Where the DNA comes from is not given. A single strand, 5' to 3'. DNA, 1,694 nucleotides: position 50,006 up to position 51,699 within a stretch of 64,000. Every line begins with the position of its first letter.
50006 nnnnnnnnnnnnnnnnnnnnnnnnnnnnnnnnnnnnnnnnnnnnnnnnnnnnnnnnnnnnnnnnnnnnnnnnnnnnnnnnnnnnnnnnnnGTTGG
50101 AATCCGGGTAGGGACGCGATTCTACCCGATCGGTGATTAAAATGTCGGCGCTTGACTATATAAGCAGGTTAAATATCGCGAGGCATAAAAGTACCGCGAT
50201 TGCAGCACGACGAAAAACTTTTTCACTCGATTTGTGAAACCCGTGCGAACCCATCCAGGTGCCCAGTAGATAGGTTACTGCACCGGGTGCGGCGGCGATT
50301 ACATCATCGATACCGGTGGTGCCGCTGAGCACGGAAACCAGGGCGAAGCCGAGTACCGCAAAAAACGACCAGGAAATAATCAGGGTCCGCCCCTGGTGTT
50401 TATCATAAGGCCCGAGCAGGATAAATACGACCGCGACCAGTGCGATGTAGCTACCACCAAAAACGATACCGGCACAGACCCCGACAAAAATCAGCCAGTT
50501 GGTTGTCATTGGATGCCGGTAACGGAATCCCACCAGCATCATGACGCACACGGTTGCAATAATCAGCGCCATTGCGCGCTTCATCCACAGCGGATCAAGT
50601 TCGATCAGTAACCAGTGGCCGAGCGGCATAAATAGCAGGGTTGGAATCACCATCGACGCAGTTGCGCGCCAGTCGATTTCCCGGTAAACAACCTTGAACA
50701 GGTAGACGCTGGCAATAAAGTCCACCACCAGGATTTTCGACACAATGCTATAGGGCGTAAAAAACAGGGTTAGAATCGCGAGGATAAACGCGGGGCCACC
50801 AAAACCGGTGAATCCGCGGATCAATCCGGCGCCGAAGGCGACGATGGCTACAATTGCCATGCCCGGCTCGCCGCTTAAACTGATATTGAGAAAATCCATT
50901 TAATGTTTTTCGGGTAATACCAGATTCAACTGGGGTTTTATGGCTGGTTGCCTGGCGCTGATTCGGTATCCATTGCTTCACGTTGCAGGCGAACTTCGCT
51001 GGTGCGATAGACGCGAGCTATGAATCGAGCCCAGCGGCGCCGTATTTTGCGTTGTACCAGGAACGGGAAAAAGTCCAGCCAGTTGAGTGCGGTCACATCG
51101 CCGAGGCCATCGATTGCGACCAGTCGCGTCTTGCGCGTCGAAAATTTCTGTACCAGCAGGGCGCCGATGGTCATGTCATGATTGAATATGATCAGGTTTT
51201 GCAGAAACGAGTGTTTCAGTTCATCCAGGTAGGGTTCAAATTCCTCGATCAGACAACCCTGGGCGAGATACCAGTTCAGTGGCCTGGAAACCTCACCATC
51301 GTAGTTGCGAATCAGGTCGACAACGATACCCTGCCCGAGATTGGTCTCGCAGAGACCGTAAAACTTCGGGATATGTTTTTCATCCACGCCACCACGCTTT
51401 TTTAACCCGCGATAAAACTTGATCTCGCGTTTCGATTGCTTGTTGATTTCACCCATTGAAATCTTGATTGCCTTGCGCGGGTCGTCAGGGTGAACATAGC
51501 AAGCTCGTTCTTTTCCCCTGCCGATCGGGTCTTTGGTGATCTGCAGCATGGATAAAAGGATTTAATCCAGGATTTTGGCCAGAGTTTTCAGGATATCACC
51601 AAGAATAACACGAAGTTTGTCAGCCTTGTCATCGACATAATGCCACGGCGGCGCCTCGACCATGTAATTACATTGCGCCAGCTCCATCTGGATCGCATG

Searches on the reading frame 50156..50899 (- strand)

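Call 4: search_protein_families(library=pfam, proteins=[window:50156-50899:-])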
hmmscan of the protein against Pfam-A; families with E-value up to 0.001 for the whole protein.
window:50156-50899:- (247 aa): 1 family
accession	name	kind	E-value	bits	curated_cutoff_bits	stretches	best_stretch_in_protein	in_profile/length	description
PF01925.25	TauE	-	1.9e-22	80.5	32.6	1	18-242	2-235/237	Sulfite exporter TauE/SafE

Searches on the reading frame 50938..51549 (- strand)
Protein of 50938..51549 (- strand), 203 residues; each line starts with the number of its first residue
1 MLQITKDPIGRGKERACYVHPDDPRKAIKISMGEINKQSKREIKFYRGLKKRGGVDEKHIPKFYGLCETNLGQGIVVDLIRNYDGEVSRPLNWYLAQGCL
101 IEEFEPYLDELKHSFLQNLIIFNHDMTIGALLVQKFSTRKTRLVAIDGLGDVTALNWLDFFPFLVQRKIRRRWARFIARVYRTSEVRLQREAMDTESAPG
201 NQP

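Call 4: search_protein_families(library=pfam, proteins=[window:50938-51549:-])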
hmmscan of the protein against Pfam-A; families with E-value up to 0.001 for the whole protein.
window:50938-51549:- (203 aa): 1 family
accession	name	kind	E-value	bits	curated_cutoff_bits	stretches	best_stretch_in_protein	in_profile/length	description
PF10707.15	YrbL-PhoP_reg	-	6e-40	137.3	31.5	1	6-179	6-183/185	PhoP regulatory network protein YrbL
